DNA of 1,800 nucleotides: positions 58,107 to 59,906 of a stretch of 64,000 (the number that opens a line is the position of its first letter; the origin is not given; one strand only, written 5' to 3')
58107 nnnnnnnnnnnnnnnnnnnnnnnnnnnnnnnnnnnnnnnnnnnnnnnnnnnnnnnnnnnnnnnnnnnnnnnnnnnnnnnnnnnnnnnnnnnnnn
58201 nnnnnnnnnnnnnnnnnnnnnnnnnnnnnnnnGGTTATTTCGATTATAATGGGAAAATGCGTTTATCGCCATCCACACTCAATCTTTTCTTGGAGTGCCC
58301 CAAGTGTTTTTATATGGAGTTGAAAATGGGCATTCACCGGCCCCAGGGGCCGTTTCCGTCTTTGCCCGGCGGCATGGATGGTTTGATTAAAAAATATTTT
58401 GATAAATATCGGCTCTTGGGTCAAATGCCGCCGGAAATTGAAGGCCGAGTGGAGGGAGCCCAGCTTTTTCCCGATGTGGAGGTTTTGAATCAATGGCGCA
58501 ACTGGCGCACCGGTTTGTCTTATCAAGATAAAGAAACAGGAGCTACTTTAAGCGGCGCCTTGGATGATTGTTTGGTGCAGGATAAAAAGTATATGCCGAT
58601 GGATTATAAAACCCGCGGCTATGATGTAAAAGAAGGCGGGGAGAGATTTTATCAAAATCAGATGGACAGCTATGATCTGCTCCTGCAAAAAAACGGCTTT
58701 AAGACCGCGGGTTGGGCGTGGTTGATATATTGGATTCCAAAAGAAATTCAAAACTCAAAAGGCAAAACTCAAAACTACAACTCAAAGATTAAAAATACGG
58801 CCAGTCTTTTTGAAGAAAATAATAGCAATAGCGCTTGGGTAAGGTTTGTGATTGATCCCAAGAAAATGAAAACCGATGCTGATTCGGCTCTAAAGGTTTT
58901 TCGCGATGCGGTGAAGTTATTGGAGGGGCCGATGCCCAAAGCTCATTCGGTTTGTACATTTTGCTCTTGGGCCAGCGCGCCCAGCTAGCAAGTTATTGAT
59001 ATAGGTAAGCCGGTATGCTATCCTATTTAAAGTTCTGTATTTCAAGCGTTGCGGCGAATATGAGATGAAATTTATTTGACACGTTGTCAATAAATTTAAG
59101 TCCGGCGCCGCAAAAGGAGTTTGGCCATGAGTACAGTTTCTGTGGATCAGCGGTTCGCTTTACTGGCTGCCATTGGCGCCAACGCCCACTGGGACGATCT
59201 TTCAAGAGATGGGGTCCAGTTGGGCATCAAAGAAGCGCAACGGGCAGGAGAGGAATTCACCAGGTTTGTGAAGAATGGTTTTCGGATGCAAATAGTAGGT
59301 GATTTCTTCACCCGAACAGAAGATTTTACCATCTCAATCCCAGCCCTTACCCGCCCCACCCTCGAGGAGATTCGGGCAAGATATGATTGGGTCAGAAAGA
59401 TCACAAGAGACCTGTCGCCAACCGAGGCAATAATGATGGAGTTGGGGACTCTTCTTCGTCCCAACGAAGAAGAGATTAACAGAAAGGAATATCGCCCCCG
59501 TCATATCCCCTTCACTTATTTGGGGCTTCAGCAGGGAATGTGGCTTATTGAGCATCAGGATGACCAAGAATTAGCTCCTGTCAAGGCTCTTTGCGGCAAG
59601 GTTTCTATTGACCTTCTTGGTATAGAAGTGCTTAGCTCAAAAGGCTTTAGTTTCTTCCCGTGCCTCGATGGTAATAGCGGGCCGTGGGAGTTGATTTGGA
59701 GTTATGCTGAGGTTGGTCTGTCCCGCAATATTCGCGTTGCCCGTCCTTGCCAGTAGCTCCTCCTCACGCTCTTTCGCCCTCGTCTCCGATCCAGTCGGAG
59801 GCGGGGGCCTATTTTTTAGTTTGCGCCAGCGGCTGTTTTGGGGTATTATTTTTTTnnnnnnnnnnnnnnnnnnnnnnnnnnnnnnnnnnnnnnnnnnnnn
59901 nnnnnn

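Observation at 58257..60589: Small accessory islet next to smpB-ssrA: Cas4-like PD-(D/E)XK nuclease, unknown gene with palindromic operator, MNT/HEPN pair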

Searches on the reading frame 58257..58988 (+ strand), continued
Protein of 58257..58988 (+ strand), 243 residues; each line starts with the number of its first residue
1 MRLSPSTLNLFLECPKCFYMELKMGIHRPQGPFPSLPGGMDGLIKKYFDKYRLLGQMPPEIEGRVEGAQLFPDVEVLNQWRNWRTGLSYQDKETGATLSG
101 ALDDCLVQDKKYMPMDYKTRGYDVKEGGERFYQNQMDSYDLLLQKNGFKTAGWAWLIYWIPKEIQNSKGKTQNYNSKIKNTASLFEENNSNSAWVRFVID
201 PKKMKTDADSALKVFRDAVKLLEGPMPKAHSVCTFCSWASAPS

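Call 106: find_encoding_contigs(protein=P0159, flank=3000, max_places=3)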
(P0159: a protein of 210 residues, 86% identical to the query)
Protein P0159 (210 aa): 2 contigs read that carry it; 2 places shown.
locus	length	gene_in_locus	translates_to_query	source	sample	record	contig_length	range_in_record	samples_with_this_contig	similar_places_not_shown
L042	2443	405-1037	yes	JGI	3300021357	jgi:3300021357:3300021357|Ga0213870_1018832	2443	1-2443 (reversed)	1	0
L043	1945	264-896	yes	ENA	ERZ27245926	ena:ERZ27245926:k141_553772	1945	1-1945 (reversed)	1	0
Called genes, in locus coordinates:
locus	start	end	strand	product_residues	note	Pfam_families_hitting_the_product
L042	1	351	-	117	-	?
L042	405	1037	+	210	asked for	PF12705:PDDEXK_1 (weak)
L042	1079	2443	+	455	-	?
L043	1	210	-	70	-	?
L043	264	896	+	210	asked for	PF12705:PDDEXK_1 (weak)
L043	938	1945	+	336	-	?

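Call 107: find_encoding_contigs(protein=P0162, flank=4000, max_places=2)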
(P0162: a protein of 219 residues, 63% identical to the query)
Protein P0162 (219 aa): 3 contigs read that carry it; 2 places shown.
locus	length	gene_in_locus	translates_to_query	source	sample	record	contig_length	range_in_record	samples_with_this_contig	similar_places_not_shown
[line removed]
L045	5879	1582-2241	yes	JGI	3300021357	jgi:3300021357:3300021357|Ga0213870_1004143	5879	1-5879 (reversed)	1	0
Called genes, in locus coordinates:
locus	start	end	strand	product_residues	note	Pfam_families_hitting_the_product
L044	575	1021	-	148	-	PF01668:SmpB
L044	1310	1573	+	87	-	PF15919:HicB_lk_antitox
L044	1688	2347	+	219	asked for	PF12705:PDDEXK_1 (weak)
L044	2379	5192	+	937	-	PF00133:tRNA-synt_1, PF09334:tRNA-synt_1g, PF08264:Anticodon_1, PF19302:DUF5915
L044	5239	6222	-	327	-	PF00579:tRNA-synt_1b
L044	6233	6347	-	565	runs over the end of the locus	PF00753:Lactamase_B, PF12706:Lactamase_B_2 (weak), PF22505:RNase_J_b_CASP, PF07521:RMMBL, PF17770:RNase_J_C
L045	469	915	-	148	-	PF01668:SmpB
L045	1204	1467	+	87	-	PF15919:HicB_lk_antitox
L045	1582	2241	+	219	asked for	PF12705:PDDEXK_1 (weak)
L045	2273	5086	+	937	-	PF00133:tRNA-synt_1, PF09334:tRNA-synt_1g, PF08264:Anticodon_1, PF19302:DUF5915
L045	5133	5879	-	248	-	?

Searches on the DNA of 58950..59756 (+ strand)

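Call 29: search_rna_families(sources=[L009, L010, L011, L012], threshold=evalue, max_evalue=5)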
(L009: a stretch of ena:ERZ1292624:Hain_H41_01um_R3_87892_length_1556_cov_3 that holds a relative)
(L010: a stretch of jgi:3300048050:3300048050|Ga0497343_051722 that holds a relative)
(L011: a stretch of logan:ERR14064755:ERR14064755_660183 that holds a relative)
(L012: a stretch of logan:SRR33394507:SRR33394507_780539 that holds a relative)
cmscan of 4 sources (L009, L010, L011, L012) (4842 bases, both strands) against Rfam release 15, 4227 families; matches with E-value up to 5: 4.
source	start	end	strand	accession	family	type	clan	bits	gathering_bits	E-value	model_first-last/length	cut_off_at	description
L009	937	1006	-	RF01021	mir-558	Gene; miRNA;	-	28.8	90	0.0026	1-70/70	no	mir-558 microRNA precursor family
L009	347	405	-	RF03507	mir-4429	Gene; miRNA;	-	24.3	97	0.02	1-73/73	no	mir-4429 microRNA precursor family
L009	938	1005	+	RF01021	mir-558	Gene; miRNA;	-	23.9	90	0.076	1-70/70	no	mir-558 microRNA precursor family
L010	769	832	+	RF04272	mir-8908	Gene; miRNA;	CL00136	17.8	74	4.1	1-86/86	no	mir-8908 microRNA precursor family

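Call 30: search_rna_families(source=window, start=58950, end=59200, threshold=evalue, max_evalue=10)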
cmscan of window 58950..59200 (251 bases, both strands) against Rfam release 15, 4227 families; matches with E-value up to 10: 1.
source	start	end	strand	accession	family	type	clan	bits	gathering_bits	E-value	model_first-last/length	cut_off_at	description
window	59034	59115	-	RF02218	ZNRD1-AS1_1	Gene; lncRNA;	-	13.2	50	2.2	1-68/68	no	ZNRD1 antisense RNA 1 conserved region 1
